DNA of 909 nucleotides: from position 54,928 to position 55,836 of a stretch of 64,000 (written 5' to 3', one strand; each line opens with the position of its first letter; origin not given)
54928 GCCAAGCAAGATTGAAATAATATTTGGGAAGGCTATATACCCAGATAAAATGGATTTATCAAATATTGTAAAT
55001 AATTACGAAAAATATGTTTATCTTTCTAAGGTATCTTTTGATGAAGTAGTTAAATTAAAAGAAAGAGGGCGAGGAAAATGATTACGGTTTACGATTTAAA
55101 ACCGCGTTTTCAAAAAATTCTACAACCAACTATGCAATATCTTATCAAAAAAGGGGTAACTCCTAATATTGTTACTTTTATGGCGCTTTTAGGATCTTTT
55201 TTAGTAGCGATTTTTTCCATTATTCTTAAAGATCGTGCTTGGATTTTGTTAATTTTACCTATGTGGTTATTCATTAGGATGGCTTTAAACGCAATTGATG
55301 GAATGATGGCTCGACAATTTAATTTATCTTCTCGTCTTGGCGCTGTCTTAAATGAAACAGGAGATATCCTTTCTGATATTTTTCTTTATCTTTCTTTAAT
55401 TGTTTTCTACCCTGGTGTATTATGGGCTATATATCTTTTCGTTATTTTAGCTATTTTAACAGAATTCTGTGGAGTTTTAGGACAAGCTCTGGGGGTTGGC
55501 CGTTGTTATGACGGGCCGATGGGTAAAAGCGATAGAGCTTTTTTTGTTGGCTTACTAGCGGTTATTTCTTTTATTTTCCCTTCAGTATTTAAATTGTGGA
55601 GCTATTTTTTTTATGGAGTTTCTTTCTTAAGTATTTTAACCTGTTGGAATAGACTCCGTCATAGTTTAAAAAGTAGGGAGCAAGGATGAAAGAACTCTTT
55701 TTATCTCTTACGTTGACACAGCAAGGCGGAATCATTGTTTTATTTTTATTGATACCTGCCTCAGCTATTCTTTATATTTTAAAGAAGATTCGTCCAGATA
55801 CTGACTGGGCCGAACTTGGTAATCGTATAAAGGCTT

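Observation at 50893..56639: Unusual membrane-lipid synthesis operon centred on an acyl-activating enzyme / ACP / PlsC triple fusion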

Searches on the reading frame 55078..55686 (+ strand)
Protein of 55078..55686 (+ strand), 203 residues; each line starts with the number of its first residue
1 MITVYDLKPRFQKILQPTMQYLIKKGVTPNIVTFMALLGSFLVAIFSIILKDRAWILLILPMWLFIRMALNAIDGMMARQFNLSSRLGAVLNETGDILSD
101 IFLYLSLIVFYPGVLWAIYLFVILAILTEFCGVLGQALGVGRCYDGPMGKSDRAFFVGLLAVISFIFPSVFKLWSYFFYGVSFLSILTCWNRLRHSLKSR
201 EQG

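Call 3: search_protein_families(library=pfam, proteins=[window:55078-55686:+], max_evalue=0.01)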
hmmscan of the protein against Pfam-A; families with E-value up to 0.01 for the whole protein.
window:55078-55686:+ (203 aa): 2 families
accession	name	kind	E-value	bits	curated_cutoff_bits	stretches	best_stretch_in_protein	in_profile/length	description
PF01066.26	CDP-OH_P_transf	-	2.2e-08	35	22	1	28-156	3-126/152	CDP-alcohol phosphatidyltransferase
PF13812.12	PPR_3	-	0.0064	17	25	0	12-41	31-60/63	Pentatricopeptide repeat domain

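Call 4: search_protein_families(library=ncbifam, proteins=[window:55078-55686:+], max_evalue=0.01)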
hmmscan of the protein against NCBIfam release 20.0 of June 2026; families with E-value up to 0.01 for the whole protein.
window:55078-55686:+ (203 aa): 4 families
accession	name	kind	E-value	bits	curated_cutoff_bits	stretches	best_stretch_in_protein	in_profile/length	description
NF040950.1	archin_ph_syn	equivalog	7.6e-24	84.6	180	1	6-198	3-189/191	archaetidylinositol phosphate synthase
NF045883.1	PIPSynth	equivalog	6.1e-14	52.2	170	1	10-139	6-138/197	phosphatidylinositol phosphate synthase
NF052561.1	PIPSynBT1523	equivalog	5.1e-10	39.4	350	1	12-181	10-188/232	hypothetical protein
NF053678.1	ClpnSynClsA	equivalog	0.0047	17.1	240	1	28-101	5-74/180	cardiolipin synthase ClsA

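Call 38: search_solved_structures(query=window:55078-55686:+, max_evalue=1, show_alignments=3)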
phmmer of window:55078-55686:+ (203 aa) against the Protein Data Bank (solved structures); distinct sequences matched with E-value up to 1: 12.
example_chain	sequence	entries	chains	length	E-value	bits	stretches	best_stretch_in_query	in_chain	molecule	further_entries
6een_C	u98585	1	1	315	3.8e-11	46.4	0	11-40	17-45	Designer Pentatricopeptide Protein dPPR10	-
5i9d_A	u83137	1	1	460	1.7e-09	41.1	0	19-40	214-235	pentatricopeptide repeat protein dPPR-U8A2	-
4wn4_A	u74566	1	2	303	1.4e-07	34.9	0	20-39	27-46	Pentatricopeptide repeat protein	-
6h53_A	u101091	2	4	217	1e-06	32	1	9-193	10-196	CDP-diacylglycerol--inositol 3-phosphatidyltransferase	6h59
6h5a_A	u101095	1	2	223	1.1e-06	31.9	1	9-193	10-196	CDP-diacylglycerol--inositol 3-phosphatidyltransferase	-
8gyw_B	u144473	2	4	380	9.3e-06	28.9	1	15-109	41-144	Choline/ethanolaminephosphotransferase 1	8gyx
8ero_A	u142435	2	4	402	1.5e-05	28.2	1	26-119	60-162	Cholinephosphotransferase 1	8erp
4pjr_A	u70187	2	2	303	2.9e-05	27.3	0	20-39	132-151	Pentatricopeptide repeat protein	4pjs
5orm_A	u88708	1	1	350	3e-05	27.2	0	20-39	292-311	cPPR-Telo1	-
5orq_A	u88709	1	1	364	3.3e-05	27.1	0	20-39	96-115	cPPR-Telo1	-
9uet_A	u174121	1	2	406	0.00011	25.4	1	26-107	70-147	Cholinephosphotransferase 1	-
6wm5_A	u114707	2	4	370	0.0017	21.5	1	9-111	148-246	AfCTD-Phosphatidylinositol-phosphate synthase (PIPS) fusion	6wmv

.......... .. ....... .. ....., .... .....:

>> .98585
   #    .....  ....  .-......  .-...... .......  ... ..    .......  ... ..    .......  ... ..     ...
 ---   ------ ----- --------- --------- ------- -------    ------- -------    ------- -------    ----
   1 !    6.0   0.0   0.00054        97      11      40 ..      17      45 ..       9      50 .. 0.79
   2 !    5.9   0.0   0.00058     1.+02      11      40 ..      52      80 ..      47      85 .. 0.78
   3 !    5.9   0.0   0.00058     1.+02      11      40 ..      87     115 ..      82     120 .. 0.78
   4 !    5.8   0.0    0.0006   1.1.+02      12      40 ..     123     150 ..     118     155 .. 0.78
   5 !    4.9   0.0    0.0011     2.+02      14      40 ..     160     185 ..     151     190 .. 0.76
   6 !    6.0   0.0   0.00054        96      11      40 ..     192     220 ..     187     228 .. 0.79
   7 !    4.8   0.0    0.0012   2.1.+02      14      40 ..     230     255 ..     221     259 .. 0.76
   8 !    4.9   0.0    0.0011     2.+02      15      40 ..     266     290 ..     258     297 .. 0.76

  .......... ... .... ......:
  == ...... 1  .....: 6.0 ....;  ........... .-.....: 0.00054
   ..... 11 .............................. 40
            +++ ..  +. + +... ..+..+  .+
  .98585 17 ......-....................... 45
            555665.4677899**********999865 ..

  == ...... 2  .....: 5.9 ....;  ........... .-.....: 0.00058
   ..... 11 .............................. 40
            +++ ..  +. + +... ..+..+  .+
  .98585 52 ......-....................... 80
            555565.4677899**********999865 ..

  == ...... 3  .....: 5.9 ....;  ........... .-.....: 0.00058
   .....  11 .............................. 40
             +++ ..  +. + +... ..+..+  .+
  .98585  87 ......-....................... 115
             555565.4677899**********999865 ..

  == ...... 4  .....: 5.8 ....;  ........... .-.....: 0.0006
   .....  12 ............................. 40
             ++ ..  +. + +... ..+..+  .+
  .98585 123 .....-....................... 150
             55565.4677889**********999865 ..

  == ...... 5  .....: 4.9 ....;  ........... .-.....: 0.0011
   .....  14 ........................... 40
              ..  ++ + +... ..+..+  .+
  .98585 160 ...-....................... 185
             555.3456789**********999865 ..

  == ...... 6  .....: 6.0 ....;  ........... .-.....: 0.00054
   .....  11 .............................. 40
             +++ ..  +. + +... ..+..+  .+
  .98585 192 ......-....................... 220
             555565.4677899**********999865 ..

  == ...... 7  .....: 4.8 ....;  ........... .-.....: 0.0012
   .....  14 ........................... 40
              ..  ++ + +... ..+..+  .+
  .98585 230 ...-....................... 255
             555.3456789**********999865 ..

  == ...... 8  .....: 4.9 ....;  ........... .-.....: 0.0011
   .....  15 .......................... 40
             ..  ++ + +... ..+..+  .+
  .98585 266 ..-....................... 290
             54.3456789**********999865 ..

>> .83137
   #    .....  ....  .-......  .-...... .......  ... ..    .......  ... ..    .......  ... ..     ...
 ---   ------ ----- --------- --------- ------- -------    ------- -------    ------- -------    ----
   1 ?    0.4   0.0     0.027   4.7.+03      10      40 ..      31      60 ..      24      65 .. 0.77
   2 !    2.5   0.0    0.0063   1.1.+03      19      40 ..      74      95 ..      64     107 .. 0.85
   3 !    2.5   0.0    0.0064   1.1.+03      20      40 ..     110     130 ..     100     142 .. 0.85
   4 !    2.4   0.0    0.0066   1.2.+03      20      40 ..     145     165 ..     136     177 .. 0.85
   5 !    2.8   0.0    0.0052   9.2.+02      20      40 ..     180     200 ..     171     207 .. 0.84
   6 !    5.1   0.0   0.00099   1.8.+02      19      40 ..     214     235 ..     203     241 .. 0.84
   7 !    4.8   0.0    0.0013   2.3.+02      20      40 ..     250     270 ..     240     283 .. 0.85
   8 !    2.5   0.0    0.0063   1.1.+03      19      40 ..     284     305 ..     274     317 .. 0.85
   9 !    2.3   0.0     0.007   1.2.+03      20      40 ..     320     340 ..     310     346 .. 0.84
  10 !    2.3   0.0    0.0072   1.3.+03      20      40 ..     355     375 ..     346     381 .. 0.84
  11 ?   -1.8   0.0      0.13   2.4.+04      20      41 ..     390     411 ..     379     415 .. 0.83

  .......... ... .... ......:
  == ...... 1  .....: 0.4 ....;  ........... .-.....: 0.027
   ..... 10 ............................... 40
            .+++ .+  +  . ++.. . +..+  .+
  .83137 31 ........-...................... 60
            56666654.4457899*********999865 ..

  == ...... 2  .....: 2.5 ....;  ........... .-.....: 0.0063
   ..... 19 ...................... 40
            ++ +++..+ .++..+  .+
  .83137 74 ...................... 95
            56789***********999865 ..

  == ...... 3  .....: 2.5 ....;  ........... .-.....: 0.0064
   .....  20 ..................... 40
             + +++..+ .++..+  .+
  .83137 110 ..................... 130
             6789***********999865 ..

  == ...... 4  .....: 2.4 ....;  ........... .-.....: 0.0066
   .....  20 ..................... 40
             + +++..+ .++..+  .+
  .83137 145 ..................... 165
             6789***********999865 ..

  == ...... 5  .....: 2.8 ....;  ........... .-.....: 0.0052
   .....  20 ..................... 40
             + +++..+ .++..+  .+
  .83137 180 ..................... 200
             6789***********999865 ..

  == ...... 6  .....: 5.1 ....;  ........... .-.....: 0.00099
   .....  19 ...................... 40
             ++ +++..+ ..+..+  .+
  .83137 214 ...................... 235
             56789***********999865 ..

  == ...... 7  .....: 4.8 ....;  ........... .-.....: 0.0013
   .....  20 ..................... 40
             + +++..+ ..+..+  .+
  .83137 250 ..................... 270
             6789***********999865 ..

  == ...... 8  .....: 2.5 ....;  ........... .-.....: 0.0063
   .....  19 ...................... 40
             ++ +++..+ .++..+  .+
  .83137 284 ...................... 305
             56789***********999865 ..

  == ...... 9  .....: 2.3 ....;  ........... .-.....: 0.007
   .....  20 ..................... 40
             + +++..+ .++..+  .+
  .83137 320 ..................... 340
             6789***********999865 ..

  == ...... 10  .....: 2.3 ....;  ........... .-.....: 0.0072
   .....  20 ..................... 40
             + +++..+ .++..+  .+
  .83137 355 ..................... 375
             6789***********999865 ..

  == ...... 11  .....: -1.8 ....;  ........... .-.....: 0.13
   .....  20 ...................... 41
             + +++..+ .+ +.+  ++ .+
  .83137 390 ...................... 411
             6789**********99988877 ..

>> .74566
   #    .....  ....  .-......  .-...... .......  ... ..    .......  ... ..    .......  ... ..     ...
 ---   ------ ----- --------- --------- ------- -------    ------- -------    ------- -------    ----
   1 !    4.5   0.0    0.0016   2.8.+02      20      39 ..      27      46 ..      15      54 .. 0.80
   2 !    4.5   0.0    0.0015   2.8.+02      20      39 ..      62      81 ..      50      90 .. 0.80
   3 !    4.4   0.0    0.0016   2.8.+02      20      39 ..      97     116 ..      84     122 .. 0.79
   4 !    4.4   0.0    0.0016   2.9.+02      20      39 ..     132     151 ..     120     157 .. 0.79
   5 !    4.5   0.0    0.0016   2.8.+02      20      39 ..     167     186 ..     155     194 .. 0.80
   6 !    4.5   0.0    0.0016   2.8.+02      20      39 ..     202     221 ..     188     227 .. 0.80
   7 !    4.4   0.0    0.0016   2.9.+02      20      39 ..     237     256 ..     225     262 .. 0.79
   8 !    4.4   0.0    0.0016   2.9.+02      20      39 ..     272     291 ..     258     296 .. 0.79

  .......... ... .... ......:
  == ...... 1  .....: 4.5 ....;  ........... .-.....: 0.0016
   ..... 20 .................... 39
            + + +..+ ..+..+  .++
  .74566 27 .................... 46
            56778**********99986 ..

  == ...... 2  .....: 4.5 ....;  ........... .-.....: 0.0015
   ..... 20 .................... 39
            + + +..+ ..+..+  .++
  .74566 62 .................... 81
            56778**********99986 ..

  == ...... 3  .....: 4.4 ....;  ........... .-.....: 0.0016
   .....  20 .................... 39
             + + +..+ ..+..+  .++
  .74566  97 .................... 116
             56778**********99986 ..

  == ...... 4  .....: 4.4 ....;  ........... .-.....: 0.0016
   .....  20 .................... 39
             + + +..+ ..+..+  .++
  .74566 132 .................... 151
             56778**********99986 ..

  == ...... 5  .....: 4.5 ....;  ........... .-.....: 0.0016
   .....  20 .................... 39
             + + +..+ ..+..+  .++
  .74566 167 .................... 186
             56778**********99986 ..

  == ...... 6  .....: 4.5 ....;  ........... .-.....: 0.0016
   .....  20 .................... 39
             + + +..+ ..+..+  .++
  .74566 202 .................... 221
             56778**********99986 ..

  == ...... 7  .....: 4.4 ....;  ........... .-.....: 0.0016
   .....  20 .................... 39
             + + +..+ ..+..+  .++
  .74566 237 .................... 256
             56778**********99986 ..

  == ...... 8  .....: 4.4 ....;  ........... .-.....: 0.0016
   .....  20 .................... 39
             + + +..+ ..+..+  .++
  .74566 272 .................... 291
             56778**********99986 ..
